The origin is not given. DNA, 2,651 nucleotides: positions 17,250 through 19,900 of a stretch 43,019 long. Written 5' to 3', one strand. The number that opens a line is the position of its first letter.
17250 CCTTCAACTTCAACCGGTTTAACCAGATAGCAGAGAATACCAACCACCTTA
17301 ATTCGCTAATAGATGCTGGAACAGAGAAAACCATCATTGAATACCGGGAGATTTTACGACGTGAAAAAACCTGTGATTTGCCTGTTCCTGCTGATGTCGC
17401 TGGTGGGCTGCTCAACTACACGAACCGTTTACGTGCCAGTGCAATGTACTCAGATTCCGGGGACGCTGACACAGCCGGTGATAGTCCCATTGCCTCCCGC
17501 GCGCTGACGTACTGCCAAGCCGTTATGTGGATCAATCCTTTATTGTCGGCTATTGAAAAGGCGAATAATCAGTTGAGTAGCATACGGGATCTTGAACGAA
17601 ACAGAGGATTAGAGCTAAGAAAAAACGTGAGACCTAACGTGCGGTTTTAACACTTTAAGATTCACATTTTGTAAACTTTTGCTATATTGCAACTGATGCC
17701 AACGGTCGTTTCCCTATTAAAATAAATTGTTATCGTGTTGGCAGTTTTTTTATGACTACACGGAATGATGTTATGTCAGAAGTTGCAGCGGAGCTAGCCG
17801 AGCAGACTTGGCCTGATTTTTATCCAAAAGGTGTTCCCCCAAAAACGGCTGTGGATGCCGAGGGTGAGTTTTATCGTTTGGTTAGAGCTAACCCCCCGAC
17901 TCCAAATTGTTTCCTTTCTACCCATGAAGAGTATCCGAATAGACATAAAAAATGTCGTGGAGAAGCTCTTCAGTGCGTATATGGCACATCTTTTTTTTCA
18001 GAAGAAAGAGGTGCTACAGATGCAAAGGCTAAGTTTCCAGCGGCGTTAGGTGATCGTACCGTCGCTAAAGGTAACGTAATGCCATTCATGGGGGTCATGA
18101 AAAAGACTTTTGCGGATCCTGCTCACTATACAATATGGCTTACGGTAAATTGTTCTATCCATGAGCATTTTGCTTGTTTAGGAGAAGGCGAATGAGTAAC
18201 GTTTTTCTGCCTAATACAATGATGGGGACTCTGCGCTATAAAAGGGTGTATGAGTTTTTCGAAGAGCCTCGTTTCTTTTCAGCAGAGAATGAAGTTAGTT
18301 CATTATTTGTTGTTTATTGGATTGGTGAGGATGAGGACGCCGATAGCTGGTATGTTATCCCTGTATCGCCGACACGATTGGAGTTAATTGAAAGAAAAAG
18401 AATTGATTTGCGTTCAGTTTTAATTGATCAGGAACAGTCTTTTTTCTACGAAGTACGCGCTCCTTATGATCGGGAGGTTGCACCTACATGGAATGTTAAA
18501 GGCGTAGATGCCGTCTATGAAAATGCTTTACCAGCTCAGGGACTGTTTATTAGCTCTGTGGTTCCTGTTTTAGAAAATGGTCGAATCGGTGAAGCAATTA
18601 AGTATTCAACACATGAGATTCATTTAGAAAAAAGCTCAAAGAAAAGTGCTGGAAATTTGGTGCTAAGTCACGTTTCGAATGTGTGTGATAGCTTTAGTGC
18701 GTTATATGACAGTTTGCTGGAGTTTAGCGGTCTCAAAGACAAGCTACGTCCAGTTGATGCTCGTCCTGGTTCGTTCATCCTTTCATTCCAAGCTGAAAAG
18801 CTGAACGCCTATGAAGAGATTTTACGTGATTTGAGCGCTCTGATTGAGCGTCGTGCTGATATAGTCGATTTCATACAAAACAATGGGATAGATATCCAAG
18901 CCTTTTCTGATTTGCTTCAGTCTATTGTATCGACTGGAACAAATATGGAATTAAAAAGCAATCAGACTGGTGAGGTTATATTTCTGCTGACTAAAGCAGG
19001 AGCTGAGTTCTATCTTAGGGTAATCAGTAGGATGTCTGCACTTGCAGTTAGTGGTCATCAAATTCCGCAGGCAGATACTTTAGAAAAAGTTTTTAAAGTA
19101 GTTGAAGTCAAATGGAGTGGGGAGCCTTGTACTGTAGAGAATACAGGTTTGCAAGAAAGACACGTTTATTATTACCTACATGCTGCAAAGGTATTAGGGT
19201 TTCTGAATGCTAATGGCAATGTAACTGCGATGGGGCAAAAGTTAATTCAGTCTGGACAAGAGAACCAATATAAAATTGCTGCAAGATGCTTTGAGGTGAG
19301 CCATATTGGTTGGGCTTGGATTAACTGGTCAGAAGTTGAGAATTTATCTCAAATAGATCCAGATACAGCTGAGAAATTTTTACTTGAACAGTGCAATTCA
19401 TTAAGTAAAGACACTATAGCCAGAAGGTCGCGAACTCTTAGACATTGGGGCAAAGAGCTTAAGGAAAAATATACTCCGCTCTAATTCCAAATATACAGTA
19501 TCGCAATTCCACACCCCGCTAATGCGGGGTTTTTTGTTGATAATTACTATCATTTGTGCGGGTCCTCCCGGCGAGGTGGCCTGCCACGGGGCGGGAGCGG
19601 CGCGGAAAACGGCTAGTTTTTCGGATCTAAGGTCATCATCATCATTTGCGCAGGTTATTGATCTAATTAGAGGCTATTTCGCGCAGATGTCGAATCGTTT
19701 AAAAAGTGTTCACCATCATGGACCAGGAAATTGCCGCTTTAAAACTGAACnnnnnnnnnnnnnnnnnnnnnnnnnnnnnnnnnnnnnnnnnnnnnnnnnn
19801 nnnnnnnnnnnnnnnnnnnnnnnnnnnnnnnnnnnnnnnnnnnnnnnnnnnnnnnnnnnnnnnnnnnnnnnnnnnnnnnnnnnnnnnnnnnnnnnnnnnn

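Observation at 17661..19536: Self-contained two-gene cassette of unknown function between lysis genes and terminase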

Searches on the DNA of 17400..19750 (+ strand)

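Call 9: search_dna_similar(query=window:17661-19536:+, collection=ecoli_genomes, mode=near, max_rows=20)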
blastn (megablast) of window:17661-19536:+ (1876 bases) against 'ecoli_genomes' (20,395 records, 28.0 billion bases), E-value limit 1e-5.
Records with a match: 8; places in all: 8; records where one place covers at least 80% of the query: 0.
Genomes with a match: 8 of 5426; with a place that covers at least 80% of the query: 0. Places per genome that has any: lowest 1, median 1, highest 1. On chromosomes: 8 places; on plasmids: 0.
Best place of each record, by identity: 60-80% 8.
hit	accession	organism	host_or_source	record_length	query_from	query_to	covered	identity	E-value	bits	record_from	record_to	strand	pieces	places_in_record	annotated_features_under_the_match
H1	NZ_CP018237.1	Escherichia coli strain 155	missing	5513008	1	1357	72%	73.4%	3e-130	475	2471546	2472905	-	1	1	DUF6575 domain-containing protein | hypothetical protein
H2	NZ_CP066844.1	Escherichia coli strain Z30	Homo sapiens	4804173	1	1357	72%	73.2%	3e-125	459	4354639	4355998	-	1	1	DUF6575 domain-containing protein | hypothetical protein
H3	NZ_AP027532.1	Escherichia coli strain LR-45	Homo sapiens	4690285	1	1357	72%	73.2%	3e-125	459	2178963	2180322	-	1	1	DUF6575 domain-containing protein | hypothetical protein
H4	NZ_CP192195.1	Escherichia coli strain DSM 101139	clinical sample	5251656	1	1357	72%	73.2%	3e-125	459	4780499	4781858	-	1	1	DUF6575 domain-containing protein | hypothetical protein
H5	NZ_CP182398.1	Escherichia coli strain EC6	pig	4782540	1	1357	72%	73.2%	3e-125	459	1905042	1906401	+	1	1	DUF6575 domain-containing protein | hypothetical protein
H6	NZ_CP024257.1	Escherichia coli O25:H16 strain F5505-C1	missing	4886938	1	1357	72%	73.1%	2e-123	453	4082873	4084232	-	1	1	DUF6575 domain-containing protein | hypothetical protein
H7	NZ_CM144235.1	Escherichia coli strain HMDUC-17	meat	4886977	1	1357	72%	73.1%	2e-123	453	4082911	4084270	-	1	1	DUF6575 domain-containing protein | hypothetical protein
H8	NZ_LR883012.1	Escherichia coli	-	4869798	1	1357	72%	73.1%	2e-123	453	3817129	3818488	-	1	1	DUF6575 domain-containing protein | hypothetical protein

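Call 10: search_dna_similar(query=window:17661-19536:+, collection=phages, mode=near, max_rows=20)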
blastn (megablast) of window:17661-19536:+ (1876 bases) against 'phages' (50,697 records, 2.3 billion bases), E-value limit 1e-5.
No match.

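Call 13: get_annotated_region(hit=H1, flank=8000)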
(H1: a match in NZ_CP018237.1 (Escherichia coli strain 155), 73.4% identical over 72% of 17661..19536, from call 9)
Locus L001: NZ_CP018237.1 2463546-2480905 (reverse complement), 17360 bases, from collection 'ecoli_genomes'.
description: Escherichia coli strain 155 chromosome, complete genome
organism: Escherichia coli strain 155 (NCBI taxid 562)
replicon: chromosome; assembly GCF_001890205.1
host: missing; source: human; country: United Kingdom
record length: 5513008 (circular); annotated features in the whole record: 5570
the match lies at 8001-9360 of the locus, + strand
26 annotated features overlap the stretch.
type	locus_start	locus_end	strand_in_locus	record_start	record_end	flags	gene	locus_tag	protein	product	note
CDS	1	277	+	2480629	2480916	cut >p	-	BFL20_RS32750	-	DUF551 domain-containing protein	incomplete; partial in the middle of a contig; missing N-terminus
CDS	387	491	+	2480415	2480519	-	-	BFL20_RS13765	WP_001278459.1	hypothetical protein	-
CDS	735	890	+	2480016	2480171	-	hokD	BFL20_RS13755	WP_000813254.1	type I toxin-antitoxin system toxin HokD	-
CDS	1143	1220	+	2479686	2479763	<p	-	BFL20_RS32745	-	hypothetical protein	incomplete; partial in the middle of a contig; missing C-terminus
CDS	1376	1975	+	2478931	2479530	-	-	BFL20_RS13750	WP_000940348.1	DUF1367 family protein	-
CDS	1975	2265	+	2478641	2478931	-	-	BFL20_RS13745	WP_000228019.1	DUF1364 domain-containing protein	-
CDS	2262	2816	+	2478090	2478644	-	-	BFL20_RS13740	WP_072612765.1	DUF1133 family protein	-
tRNA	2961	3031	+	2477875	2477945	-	-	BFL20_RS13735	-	tRNA-Met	-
CDS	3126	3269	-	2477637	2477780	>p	-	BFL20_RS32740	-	hypothetical protein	incomplete; partial in the middle of a contig; missing C-terminus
CDS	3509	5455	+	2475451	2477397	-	-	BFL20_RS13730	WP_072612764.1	DUF6645 domain-containing protein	-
CDS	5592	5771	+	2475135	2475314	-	-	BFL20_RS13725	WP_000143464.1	DUF1378 family protein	-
CDS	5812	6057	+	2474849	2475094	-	-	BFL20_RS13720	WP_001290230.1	DUF826 domain-containing protein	-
CDS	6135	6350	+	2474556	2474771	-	-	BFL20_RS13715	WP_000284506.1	class II holin family protein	-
CDS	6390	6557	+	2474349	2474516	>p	-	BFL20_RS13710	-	YdfR family protein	incomplete; partial in the middle of a contig; missing N-terminus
CDS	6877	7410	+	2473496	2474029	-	-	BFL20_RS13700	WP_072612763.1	lysozyme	-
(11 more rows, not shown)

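Call 87: search_rna_families(source=window, start=17400, end=19750, threshold=evalue, max_evalue=1)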
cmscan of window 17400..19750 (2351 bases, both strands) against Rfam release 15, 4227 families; matches with E-value up to 1: 1.
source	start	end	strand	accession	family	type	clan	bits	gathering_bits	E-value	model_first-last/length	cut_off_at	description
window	19440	19537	+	RF00513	Trp_leader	Cis-reg; leader;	-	21.2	41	0.34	1-100/100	no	Tryptophan operon leader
